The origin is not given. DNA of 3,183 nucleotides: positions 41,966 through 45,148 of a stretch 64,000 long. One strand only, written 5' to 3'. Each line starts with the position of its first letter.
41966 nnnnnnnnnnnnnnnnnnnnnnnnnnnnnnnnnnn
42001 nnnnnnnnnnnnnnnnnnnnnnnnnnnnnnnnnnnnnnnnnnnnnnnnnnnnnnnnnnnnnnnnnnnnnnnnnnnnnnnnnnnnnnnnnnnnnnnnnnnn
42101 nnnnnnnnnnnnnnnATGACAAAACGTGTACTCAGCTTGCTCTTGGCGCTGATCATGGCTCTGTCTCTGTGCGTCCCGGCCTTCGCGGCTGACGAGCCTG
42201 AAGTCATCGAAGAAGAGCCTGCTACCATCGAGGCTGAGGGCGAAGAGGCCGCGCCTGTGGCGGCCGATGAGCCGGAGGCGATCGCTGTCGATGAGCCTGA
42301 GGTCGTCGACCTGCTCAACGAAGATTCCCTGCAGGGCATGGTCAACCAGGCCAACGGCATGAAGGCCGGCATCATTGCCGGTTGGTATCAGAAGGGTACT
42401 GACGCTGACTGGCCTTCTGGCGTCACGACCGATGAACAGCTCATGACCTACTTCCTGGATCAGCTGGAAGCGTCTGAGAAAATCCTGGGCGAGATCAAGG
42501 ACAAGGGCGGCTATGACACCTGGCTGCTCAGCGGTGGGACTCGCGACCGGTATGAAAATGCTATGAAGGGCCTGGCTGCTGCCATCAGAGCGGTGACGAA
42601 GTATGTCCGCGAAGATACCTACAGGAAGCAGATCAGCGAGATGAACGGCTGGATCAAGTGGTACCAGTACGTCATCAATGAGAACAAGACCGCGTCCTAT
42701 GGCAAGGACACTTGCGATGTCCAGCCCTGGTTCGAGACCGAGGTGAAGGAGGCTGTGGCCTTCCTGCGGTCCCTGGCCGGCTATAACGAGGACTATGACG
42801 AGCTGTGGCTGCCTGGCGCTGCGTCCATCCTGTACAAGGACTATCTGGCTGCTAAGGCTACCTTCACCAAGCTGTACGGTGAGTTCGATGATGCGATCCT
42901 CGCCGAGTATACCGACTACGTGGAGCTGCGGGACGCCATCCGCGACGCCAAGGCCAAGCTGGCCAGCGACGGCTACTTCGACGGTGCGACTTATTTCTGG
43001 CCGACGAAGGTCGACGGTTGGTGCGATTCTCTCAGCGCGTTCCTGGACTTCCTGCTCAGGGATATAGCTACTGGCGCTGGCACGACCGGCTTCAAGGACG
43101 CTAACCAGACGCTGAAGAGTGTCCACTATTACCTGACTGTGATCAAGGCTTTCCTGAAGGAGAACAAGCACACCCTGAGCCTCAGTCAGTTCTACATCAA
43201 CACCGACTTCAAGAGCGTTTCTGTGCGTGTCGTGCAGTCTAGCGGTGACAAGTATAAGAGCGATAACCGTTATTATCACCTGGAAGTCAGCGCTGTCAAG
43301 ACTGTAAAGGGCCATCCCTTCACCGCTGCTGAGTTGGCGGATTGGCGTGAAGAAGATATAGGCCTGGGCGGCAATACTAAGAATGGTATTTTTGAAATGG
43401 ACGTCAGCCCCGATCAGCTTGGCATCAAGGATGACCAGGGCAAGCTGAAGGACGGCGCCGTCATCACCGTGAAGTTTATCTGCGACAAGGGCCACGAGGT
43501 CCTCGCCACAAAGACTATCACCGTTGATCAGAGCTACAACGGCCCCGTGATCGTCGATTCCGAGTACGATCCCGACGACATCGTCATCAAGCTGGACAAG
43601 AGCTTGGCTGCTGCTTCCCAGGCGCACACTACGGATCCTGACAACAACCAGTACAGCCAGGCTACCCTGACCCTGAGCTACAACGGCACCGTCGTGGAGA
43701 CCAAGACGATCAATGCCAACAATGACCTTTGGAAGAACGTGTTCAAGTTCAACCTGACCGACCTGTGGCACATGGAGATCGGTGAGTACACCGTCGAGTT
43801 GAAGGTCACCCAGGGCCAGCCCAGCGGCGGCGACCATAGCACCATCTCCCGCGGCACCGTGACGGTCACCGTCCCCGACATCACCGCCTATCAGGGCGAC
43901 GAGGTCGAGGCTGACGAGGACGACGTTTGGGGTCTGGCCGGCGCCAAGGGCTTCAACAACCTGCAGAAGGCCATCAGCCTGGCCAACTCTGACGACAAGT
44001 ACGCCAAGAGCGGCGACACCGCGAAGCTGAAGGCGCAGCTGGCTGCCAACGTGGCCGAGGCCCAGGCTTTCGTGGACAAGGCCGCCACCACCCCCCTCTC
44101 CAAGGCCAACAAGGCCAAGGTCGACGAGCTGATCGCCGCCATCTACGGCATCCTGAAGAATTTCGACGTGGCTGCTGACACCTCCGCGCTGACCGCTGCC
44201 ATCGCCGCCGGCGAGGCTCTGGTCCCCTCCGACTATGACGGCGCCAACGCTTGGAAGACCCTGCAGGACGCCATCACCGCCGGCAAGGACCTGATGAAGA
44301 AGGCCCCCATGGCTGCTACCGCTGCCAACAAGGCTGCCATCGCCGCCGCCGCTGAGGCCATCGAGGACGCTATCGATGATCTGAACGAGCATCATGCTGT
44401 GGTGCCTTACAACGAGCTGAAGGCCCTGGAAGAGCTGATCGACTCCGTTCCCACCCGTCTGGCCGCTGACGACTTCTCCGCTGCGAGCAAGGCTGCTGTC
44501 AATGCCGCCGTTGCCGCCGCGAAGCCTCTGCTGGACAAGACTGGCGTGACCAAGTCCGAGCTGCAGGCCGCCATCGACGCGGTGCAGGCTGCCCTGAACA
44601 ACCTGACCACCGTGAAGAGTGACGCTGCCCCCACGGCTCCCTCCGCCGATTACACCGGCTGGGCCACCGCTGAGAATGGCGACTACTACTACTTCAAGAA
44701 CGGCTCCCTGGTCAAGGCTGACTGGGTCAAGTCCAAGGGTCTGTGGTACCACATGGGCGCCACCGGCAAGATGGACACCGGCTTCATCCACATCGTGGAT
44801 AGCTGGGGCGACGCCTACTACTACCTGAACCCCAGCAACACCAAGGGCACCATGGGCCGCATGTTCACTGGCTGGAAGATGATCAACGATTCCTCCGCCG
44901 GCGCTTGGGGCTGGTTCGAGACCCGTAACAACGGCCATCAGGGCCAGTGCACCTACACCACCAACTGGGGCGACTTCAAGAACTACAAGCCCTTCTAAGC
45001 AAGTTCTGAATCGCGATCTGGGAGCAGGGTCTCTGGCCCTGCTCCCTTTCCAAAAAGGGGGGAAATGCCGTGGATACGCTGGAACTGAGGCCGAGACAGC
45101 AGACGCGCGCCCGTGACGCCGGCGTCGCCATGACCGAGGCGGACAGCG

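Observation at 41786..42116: Candidate invertible promoter (inverton), currently OFF, between a tyrosine recombinase gene and a 960-aa cell-wall-binding surface protein gene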

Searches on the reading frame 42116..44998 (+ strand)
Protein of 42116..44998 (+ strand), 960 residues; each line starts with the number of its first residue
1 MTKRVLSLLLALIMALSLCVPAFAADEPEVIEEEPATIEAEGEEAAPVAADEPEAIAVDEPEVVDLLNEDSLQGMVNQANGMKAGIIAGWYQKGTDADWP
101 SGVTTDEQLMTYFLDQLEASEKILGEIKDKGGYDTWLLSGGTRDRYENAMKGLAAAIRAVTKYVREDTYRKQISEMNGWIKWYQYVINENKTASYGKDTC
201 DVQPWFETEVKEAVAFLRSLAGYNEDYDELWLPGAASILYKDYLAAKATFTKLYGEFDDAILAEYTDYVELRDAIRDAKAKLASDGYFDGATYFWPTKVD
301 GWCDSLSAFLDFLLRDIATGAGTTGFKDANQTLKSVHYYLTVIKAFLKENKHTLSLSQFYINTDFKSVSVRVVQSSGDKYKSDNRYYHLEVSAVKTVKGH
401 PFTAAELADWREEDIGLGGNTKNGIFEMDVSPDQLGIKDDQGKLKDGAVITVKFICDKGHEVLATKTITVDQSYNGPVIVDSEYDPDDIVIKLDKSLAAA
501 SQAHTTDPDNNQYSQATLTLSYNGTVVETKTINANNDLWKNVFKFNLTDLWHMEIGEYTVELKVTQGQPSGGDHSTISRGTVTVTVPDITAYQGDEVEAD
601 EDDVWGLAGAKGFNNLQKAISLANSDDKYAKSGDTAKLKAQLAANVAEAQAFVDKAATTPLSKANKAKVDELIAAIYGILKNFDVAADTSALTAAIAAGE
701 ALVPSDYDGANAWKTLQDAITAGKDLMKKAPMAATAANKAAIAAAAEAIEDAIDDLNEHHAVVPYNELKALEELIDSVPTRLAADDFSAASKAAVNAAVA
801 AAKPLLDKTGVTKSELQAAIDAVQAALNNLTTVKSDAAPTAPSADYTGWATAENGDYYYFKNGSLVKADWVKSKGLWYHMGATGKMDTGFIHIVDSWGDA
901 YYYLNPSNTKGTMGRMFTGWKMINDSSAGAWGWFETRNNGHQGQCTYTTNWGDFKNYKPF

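Call 4: search_protein_families(library=pfam, proteins=[window:42116-44998:+])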
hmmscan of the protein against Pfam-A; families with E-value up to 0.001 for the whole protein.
window:42116-44998:+ (960 aa): 1 family
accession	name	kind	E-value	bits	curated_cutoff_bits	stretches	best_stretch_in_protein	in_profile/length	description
PF07554.19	FIVAR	-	1.3e-05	26.2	29.2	1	769-831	3-71/71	FIVAR domain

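Call 39: search_protein_families(library=ncbifam, proteins=[window:42116-44998:+], max_evalue=0.01)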
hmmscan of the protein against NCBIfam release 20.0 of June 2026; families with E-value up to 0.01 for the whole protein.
window:42116-44998:+ (960 aa): 3 families
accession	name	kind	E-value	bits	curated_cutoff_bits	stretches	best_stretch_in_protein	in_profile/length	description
NF033838.0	PspC_subgroup_1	exception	8.2e-12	44.6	700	1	733-951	375-575/684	pneumococcal surface protein PspC, choline-binding form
NF033840.1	PspC_relate_1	equivalog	6.6e-09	34.3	850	1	835-934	817-912/967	PspC-related protein choline-binding protein 1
NF033930.1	pneumo_PspA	exception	5e-06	25.5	850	1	847-933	482-564/659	pneumococcal surface protein A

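Call 45: search_protein_families(library=pfam, proteins=[window:42116-44605:+], max_evalue=10)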
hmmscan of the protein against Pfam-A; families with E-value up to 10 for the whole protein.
seq(830 aa): 1 family
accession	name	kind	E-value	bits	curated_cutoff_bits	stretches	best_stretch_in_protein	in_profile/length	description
PF07554.19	FIVAR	-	1.2e-05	26.3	29.2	2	769-830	3-70/71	FIVAR domain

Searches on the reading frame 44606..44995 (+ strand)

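Call 45: search_protein_families(library=pfam, proteins=[window:44606-44995:+], max_evalue=10)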
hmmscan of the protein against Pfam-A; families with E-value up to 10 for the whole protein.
seq(130 aa): 3 families
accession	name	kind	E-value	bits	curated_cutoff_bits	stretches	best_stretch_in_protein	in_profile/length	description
PF01473.26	Choline_bind_1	-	0.0019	18.9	20.5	2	40-56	3-19/19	Putative cell wall binding repeat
PF19127.6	Choline_bind_3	-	0.028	14.8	27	2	17-52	2-37/47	Choline-binding repeat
PF21540.3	Choline_bind_4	-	0.052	13.9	27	1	15-33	1-18/21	Choline-binding repeat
